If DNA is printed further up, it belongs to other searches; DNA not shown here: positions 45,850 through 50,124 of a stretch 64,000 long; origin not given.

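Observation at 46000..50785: Pls/PosA-architecture synthetase in an operon with its own PPTase: candidate cationic homo-poly-amino-acid synthetase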

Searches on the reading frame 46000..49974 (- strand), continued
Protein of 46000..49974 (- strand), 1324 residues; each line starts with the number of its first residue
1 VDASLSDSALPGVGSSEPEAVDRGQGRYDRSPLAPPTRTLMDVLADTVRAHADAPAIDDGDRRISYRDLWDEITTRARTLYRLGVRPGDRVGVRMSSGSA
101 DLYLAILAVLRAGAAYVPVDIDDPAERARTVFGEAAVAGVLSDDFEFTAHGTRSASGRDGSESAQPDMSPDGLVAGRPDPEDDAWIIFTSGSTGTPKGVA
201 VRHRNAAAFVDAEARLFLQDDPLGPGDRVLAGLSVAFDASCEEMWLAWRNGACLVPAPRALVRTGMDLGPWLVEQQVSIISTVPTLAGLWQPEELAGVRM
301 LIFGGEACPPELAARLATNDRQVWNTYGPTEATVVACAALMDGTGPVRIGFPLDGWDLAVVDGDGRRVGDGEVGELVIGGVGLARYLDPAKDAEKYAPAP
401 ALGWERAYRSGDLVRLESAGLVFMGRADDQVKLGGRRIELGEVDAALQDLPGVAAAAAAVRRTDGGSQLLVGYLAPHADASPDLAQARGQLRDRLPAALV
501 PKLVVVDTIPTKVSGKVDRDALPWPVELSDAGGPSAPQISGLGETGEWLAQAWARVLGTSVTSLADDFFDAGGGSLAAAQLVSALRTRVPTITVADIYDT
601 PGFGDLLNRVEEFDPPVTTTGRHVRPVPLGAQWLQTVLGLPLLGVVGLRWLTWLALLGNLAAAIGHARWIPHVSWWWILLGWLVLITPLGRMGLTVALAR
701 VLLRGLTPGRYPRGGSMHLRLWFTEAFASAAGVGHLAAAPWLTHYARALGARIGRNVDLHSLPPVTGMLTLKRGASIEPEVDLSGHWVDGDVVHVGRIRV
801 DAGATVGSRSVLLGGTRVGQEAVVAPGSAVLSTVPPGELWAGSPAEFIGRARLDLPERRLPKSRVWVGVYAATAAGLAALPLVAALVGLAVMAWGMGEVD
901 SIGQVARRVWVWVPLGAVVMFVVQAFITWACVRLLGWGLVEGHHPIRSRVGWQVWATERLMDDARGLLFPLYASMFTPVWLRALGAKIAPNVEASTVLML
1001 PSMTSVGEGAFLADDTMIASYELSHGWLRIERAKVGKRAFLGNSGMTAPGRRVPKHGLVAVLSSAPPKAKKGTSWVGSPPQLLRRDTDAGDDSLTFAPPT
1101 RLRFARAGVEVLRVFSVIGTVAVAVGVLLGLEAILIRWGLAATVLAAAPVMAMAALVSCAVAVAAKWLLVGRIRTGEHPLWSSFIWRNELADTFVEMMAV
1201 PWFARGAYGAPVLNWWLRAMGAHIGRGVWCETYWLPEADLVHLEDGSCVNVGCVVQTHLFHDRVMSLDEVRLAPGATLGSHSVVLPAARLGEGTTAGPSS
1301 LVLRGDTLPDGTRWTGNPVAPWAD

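Call 14: find_homologous_proteins(query=window:46000-49974:-, max_evalue=1e-20)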
Query window:46000-49974:- (1324 aa): 7940 proteins with E <= 1e-20 among 8000 candidates; the best 120 are listed.
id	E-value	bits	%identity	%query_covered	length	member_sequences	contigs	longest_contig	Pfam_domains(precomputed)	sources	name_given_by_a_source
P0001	0.0e+0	2969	100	100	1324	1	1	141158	PF00550.32,PF00501.35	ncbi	ncbi:MAG: Pls/PosA family non-ribosomal peptide synthetase [Actinomycetales bacterium]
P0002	0.0e+0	2184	76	98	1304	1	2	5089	PF00550.32,PF00132.31,PF00501.35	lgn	-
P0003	0.0e+0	2168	76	98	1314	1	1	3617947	PF00550.32,PF00501.35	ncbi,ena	-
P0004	0.0e+0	2052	73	98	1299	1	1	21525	PF00550.32,PF00501.35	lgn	-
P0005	0.0e+0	1930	73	91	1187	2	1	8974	PF00550.32,PF00132.31,PF00501.35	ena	-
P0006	0.0e+0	1878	68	98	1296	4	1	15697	PF00550.32,PF00501.35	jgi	-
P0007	0.0e+0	1837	67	98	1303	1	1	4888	PF00550.32,PF00132.31,PF00501.35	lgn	-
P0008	0.0e+0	1837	67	98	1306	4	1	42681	PF00550.32,PF00132.31,PF00501.35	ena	-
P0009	0.0e+0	1818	69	94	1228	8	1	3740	PF00550.32,PF00132.31,PF00501.35,PF13193.13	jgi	jgi:non-ribosomal peptide synthetase-like protein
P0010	0.0e+0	1806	65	99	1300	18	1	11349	PF00550.32,PF00501.35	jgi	jgi:non-ribosomal peptide synthetase-like protein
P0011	0.0e+0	1799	65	99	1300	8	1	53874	PF00550.32,PF00132.31,PF00501.35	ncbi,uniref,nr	ncbi:MAG TPA: Pls/PosA family non-ribosomal peptide synthetase [Cellulomonas sp.]|uniref:Pls/PosA fa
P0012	0.0e+0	1798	64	98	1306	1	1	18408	PF00550.32,PF00132.31,PF00501.35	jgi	jgi:non-ribosomal peptide synthetase-like protein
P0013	0.0e+0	1794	66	98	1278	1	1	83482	PF00550.32,PF00501.35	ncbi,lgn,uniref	ncbi:Pls/PosA family non-ribosomal peptide synthetase [Cellulomonas sp. ICMP 17802]|uniref:Pls/PosA 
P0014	0.0e+0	1791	65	98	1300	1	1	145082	PF00550.32,PF00132.31,PF00501.35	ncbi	ncbi:MAG: Pls/PosA family non-ribosomal peptide synthetase [Cellulomonas sp.]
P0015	0.0e+0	1790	66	98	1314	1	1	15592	PF00550.32,PF00132.31,PF00501.35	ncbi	-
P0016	0.0e+0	1785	65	98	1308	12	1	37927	PF00550.32,PF00132.31,PF00501.35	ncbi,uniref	ncbi:linear gramicidin synthase subunit D [mine drainage metagenome]|uniref:Linear gramicidin syntha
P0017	0.0e+0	1783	64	99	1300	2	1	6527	PF00550.32,PF00132.31,PF00501.35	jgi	jgi:non-ribosomal peptide synthetase-like protein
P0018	0.0e+0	1775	65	98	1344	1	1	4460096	PF00550.32,PF00501.35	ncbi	ncbi:Pls/PosA family non-ribosomal peptide synthetase [Cellulomonas hominis]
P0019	0.0e+0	1775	66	98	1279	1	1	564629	PF00550.32,PF00132.31,PF00501.35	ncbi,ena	-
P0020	0.0e+0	1775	66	98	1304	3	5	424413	PF00550.32,PF00501.35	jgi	-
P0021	0.0e+0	1770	66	98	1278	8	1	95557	PF00550.32,PF00501.35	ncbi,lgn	ncbi:Pls/PosA family non-ribosomal peptide synthetase [Cellulomonas sp. P5_E12]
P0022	0.0e+0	1768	65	98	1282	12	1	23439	PF00550.32,PF00132.31,PF00501.35,PF25087.2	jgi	-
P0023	0.0e+0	1767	66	98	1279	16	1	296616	PF00550.32,PF00501.35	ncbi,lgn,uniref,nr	ncbi:amino acid adenylation protein [Cellulomonas sp. Root485]|uniref:Pls/PosA family non-ribosomal 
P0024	0.0e+0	1766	66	98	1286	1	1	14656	PF00550.32,PF00132.31,PF00501.35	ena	-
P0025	0.0e+0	1765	64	98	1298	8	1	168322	PF00550.32,PF00132.31,PF00501.35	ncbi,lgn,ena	-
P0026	0.0e+0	1758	64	98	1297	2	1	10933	PF00550.32,PF14602.13,PF00132.31,PF00501.35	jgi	jgi:non-ribosomal peptide synthetase-like protein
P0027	0.0e+0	1758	65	98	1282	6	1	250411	PF00550.32,PF00501.35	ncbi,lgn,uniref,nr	ncbi:amino acid adenylation domain-containing protein [Cellulomonas humilata]|uniref:Amino acid aden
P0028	0.0e+0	1755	65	98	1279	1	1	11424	PF00550.32,PF00132.31,PF00501.35,PF25087.2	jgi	-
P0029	0.0e+0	1754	66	98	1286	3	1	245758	PF00550.32,PF00132.31,PF00501.35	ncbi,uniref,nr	ncbi:amino acid adenylation protein [Cellulomonas chitinilytica]|uniref:Amino acid adenylation prote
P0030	0.0e+0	1751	65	98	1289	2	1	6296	PF00550.32,PF00501.35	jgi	-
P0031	0.0e+0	1749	66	98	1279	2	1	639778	PF00550.32,PF00501.35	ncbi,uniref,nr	ncbi:Pls/PosA family non-ribosomal peptide synthetase [Cellulomonas humilata]|uniref:Non-ribosomal p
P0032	0.0e+0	1745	65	98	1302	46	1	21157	PF00550.32,PF00132.31,PF00501.35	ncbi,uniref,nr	ncbi:Pls/PosA family non-ribosomal peptide synthetase [Cellulomonas sp.]|uniref:Pls/PosA family non-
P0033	0.0e+0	1743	64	97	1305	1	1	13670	PF00550.32,PF14602.13,PF00132.31,PF00501.35,PF13193.13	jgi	-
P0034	0.0e+0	1742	64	98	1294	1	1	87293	PF00550.32,PF00501.35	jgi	jgi:non-ribosomal peptide synthetase-like protein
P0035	0.0e+0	1740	64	98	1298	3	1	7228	PF00550.32,PF00132.31,PF00501.35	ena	-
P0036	0.0e+0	1740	65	98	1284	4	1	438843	PF00550.32,PF00132.31,PF00501.35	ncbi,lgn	-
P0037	0.0e+0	1739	64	98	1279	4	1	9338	PF00550.32,PF00132.31,PF00501.35,PF25087.2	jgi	-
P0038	0.0e+0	1738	65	98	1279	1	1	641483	PF00550.32,PF00132.31,PF00501.35,PF25087.2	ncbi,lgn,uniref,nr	ncbi:Pls/PosA family non-ribosomal peptide synthetase [Cellulomonas sp. PhB150]|uniref:Pls/PosA fami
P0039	0.0e+0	1737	64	98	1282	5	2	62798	PF00550.32,PF00132.31,PF00501.35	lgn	-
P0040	0.0e+0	1735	64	98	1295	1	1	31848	PF00550.32,PF00132.31,PF00501.35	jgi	jgi:non-ribosomal peptide synthetase-like protein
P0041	0.0e+0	1731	64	98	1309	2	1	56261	PF00550.32,PF00501.35,PF13193.13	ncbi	ncbi:MAG TPA: Pls/PosA family non-ribosomal peptide synthetase [Cellulomonas sp.]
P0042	0.0e+0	1730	64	98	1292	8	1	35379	PF00550.32,PF00501.35,PF13193.13,PF25087.2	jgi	jgi:non-ribosomal peptide synthetase-like protein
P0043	0.0e+0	1730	65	98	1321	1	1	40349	PF00550.32,PF00501.35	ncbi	-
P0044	0.0e+0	1726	65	98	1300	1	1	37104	PF00550.32,PF00132.31,PF00501.35,PF13193.13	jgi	jgi:non-ribosomal peptide synthetase-like protein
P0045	0.0e+0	1726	63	98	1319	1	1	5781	PF00550.32,PF00132.31,PF00501.35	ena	-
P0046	0.0e+0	1725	64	98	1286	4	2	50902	PF00550.32,PF00501.35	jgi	jgi:non-ribosomal peptide synthetase-like protein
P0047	0.0e+0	1724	65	97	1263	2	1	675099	PF00550.32,PF00132.31,PF00501.35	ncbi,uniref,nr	ncbi:Pls/PosA family non-ribosomal peptide synthetase [Cellulomonas fulva]|uniref:Pls/PosA family no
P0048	0.0e+0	1724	64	97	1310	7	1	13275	PF00550.32,PF00132.31,PF00501.35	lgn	-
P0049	0.0e+0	1723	64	98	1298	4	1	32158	PF00550.32,PF00132.31,PF00501.35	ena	-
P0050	0.0e+0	1722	65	97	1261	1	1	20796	PF00550.32,PF00501.35,PF25087.2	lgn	-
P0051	0.0e+0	1722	65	94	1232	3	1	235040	PF00550.32,PF00501.35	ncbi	ncbi:amino acid adenylation protein, partial (plasmid) [Cellulomonas sp. WB94]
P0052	0.0e+0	1721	64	98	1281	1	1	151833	PF00550.32,PF00132.31,PF00501.35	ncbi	-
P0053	0.0e+0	1718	64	98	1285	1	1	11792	PF00550.32,PF00132.31,PF00501.35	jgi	jgi:non-ribosomal peptide synthetase-like protein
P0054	0.0e+0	1717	64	98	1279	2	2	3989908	PF00550.32,PF00501.35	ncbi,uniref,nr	ncbi:Pls/PosA family non-ribosomal peptide synthetase [Cellulomonas fengjieae]|uniref:Amino acid ade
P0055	0.0e+0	1716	62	98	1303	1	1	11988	PF00550.32,PF00132.31,PF00501.35,PF25087.2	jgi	jgi:non-ribosomal peptide synthetase-like protein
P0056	0.0e+0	1715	62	99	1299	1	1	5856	PF00550.32,PF00132.31,PF00501.35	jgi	jgi:non-ribosomal peptide synthetase-like protein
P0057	0.0e+0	1714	63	98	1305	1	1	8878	PF00550.32,PF00132.31,PF00501.35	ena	-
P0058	0.0e+0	1714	62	98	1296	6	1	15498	PF00550.32,PF00132.31,PF00501.35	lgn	-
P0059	0.0e+0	1714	63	98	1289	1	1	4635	PF00550.32,PF00132.31,PF00501.35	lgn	-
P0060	0.0e+0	1712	62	98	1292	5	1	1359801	PF00550.32,PF00132.31,PF00501.35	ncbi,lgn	ncbi:Pls/PosA family non-ribosomal peptide synthetase [Rhodococcus sp. NPDC003322]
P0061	0.0e+0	1712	64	98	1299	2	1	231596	PF00550.32,PF14602.13,PF00132.31,PF00501.35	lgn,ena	-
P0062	0.0e+0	1712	62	98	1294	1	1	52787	PF00550.32,PF00132.31,PF00501.35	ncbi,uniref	ncbi:non-ribosomal peptide synthetase [Rhodococcus olei]|uniref:Non-ribosomal peptide synthetase n=1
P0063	0.0e+0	1711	64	98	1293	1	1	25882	PF00550.32,PF00132.31,PF00501.35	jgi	jgi:non-ribosomal peptide synthetase-like protein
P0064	0.0e+0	1711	64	98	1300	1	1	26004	PF00550.32,PF00501.35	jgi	jgi:non-ribosomal peptide synthetase-like protein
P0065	0.0e+0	1710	64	98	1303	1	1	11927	PF00550.32,PF00132.31,PF00501.35,PF25087.2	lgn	-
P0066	0.0e+0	1710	64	98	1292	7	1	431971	PF00550.32,PF00501.35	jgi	jgi:non-ribosomal peptide synthetase-like protein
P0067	0.0e+0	1710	64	98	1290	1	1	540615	PF00550.32,PF00132.31,PF00501.35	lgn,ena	-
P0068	0.0e+0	1708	62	98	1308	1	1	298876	PF00550.32,PF00132.31,PF00501.35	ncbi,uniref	ncbi:non-ribosomal peptide synthetase [Kribbella yunnanensis]|uniref:Non-ribosomal peptide synthetas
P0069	0.0e+0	1708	62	98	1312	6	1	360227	PF00550.32,PF00132.31,PF00501.35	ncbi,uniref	ncbi:Pls/PosA family non-ribosomal peptide synthetase [Kribbella ginsengisoli]|uniref:Pls/PosA famil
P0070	0.0e+0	1707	62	98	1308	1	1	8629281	PF00550.32,PF00132.31,PF00501.35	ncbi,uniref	ncbi:Pls/PosA family non-ribosomal peptide synthetase [Kribbella sp. CA-253562]|uniref:Pls/PosA fami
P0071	0.0e+0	1707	62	97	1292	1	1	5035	PF00550.32,PF00132.31,PF00501.35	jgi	-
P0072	0.0e+0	1707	62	98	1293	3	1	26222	PF00550.32,PF00132.31,PF00501.35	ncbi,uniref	ncbi:Pls/PosA family non-ribosomal peptide synthetase [Rhodococcus sp. NPDC059234]|uniref:Pls/PosA f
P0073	0.0e+0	1706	63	98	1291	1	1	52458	PF00550.32,PF14602.13,PF00132.31,PF00501.35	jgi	jgi:non-ribosomal peptide synthetase-like protein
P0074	0.0e+0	1705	62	98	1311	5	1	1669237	PF00550.32,PF14602.13,PF00132.31,PF00501.35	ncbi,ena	-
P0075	0.0e+0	1705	63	98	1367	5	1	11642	PF00550.32,PF00132.31,PF00501.35,PF25087.2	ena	-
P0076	0.0e+0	1704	61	98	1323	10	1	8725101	PF00550.32,PF00132.31,PF00501.35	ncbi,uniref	ncbi:Pls/PosA family non-ribosomal peptide synthetase [Nocardia sp. NBC_00403]|uniref:Pls/PosA famil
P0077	0.0e+0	1704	64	98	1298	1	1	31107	PF00550.32,PF00132.31,PF00501.35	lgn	-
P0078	0.0e+0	1703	63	98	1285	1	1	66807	PF00550.32,PF14602.13,PF00132.31,PF00501.35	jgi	jgi:non-ribosomal peptide synthetase-like protein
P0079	0.0e+0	1703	63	98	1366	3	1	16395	PF00550.32,PF00132.31,PF00501.35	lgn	-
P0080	0.0e+0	1703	62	98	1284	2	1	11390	PF00550.32,PF00132.31,PF00501.35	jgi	jgi:non-ribosomal peptide synthetase-like protein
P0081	0.0e+0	1703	62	98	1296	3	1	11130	PF00550.32,PF00132.31,PF00501.35,PF25087.2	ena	-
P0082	0.0e+0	1702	63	98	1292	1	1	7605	PF00550.32,PF00132.31,PF00501.35,PF13193.13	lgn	-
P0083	0.0e+0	1701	64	98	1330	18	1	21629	PF00550.32,PF00132.31,PF00501.35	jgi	jgi:non-ribosomal peptide synthetase-like protein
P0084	0.0e+0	1701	63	98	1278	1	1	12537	PF00550.32,PF00501.35,PF25087.2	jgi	jgi:non-ribosomal peptide synthetase-like protein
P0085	0.0e+0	1701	62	98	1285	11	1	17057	PF00550.32,PF00132.31,PF00501.35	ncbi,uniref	ncbi:Pls/PosA family non-ribosomal peptide synthetase [Rhodococcus wratislaviensis]|uniref:Pls/PosA 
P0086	0.0e+0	1700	62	98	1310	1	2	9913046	PF00550.32,PF00501.35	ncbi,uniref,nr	ncbi:non-ribosomal peptide synthetase [Kribbella albertanoniae]|uniref:Amino acid adenylation domain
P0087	0.0e+0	1700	62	99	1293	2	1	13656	PF00550.32,PF14602.13,PF00132.31,PF00501.35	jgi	jgi:non-ribosomal peptide synthetase-like protein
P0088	0.0e+0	1700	62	98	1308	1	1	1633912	PF00550.32,PF00132.31,PF00501.35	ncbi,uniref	ncbi:Pls/PosA family non-ribosomal peptide synthetase [Kribbella sp. NPDC056951]|uniref:Pls/PosA fam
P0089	0.0e+0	1699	64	98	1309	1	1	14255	PF00550.32,PF00132.31,PF00501.35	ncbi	-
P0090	0.0e+0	1698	62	98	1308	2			PF00550.32,PF00501.35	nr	nr:Pls/PosA family non-ribosomal peptide synthetase [Kribbella sandramycini]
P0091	0.0e+0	1698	62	98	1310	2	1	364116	PF00550.32,PF00132.31,PF00501.35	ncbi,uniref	ncbi:Pls/PosA family non-ribosomal peptide synthetase [Kribbella sp. NPDC005582]|uniref:Pls/PosA fam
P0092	0.0e+0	1698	62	98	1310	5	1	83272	PF00550.32,PF00132.31,PF00501.35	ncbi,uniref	ncbi:Pls/PosA family non-ribosomal peptide synthetase [Kribbella sp. NPDC051587]|uniref:Pls/PosA fam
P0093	0.0e+0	1698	62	98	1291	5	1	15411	PF00550.32,PF00132.31,PF00501.35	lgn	-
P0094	0.0e+0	1697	63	98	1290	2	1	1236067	PF00550.32,PF00501.35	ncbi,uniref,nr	ncbi:Pls/PosA family non-ribosomal peptide synthetase [Demequina pelophila]|uniref:Pls/PosA family n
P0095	0.0e+0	1697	64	98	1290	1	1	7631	PF00550.32,PF00132.31,PF00501.35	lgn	-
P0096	0.0e+0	1697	62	98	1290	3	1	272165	PF00550.32,PF00132.31,PF00501.35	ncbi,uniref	ncbi:Pls/PosA family non-ribosomal peptide synthetase [Rhodococcus sp. NPDC058532]|uniref:Pls/PosA f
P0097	0.0e+0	1697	61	98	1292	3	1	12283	PF00550.32,PF00132.31,PF00501.35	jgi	jgi:non-ribosomal peptide synthetase-like protein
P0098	0.0e+0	1697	62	98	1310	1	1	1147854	PF00550.32,PF00501.35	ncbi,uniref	ncbi:Pls/PosA family non-ribosomal peptide synthetase [Kribbella sp. NPDC056345]|uniref:Pls/PosA fam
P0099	0.0e+0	1696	62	98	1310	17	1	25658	PF00550.32,PF00132.31,PF00501.35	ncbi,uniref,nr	ncbi:amino acid adenylation domain-containing protein [Kribbella turkmenica]|uniref:Amino acid adeny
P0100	0.0e+0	1696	63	98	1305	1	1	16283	PF00550.32,PF14602.13,PF00132.31,PF00501.35,PF25087.2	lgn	-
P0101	0.0e+0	1696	61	98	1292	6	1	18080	PF00550.32,PF00132.31,PF00501.35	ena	-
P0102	0.0e+0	1695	63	98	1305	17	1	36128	PF00550.32,PF00132.31,PF00501.35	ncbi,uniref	ncbi:Pls/PosA family non-ribosomal peptide synthetase [Oryzihumus sp.]|uniref:Pls/PosA family non-ri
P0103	0.0e+0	1695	60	99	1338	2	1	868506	PF00550.32,PF00132.31,PF00501.35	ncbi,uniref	ncbi:Pls/PosA family non-ribosomal peptide synthetase [Nocardia sp. GCM10030253]|uniref:Pls/PosA fam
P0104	0.0e+0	1694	62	98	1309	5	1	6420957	PF00550.32,PF00132.31,PF00501.35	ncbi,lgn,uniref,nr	ncbi:Pls/PosA family non-ribosomal peptide synthetase [Nocardia sp. NBC_01329]|uniref:Pls/PosA famil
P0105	0.0e+0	1693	62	97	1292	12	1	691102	PF00550.32,PF00132.31,PF00501.35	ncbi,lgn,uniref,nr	ncbi:amino acid adenylation domain-containing protein (plasmid) [Rhodococcus opacus]|uniref:Pls/PosA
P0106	0.0e+0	1693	62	97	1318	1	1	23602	PF00550.32,PF14602.13,PF00132.31,PF00501.35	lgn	-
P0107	0.0e+0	1693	62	97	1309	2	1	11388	PF00550.32,PF00132.31,PF00501.35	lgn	-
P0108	0.0e+0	1693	62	98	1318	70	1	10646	PF00550.32,PF00132.31,PF00501.35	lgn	-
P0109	0.0e+0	1693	61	98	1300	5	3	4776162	PF00550.32,PF14602.13,PF00132.31,PF00501.35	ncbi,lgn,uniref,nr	ncbi:amino acid adenylation domain-containing protein [Rhodococcus triatomae]|uniref:Uncharacterized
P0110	0.0e+0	1692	61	98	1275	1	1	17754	PF00550.32,PF14602.13,PF00132.31,PF00501.35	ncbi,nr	ncbi:MAG: amino acid adenylation domain-containing protein [Rhodococcus sp.]|nr:amino acid adenylati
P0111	0.0e+0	1691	62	98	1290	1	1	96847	PF00550.32,PF00132.31,PF00501.35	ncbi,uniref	ncbi:Pls/PosA family non-ribosomal peptide synthetase [Rhodococcus sp. NPDC056960]|uniref:Pls/PosA f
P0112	0.0e+0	1691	62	98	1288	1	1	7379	PF00550.32,PF00132.31,PF00501.35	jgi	jgi:non-ribosomal peptide synthetase-like protein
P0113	0.0e+0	1691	62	98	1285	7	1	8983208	PF00550.32,PF00132.31,PF00501.35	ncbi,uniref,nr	ncbi:Pls/PosA family non-ribosomal peptide synthetase [Rhodococcus koreensis]|uniref:Pls/PosA family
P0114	0.0e+0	1691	61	99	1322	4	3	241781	PF00550.32,PF00132.31,PF00501.35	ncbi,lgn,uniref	ncbi:Pls/PosA family non-ribosomal peptide synthetase [Antrihabitans spumae]|uniref:Pls/PosA family 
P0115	0.0e+0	1691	63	98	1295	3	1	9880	PF00550.32,PF00132.31,PF00501.35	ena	-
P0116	0.0e+0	1690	62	97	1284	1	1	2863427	PF00550.32,PF00132.31,PF00501.35,PF25087.2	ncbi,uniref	ncbi:Pls/PosA family non-ribosomal peptide synthetase [Demequina aurantiaca]|uniref:Pls/PosA family 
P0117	0.0e+0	1690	61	98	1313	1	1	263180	PF00550.32,PF00132.31,PF00501.35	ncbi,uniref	ncbi:Pls/PosA family non-ribosomal peptide synthetase [Kribbella sp. NPDC023855]|uniref:Pls/PosA fam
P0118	0.0e+0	1690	61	98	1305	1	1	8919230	PF00550.32,PF00132.31,PF00501.35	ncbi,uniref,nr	ncbi:Pls/PosA family non-ribosomal peptide synthetase [Nocardia sp. CS682]|uniref:Pls/PosA family no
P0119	0.0e+0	1689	62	97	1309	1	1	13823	PF00550.32,PF00132.31,PF00501.35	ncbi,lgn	ncbi:Pls/PosA family non-ribosomal peptide synthetase [Nocardia sp. NPDC003345]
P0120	0.0e+0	1689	61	99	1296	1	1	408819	PF00550.32,PF00132.31,PF00501.35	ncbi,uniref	ncbi:Pls/PosA family non-ribosomal peptide synthetase [Rhodococcus daqingensis]|uniref:Pls/PosA fami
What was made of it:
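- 46000..49974 (-): pls-type synthetase, 1324 aa (A-T-[TM2-LbH]x3); predicted epsilon-poly-L-lysine synthetase. The protein is 100% identical to the NCBI entry 'MAG: Pls/PosA family non-ribosomal peptide synthetase [Actinomycetales bacterium]' (call 14).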
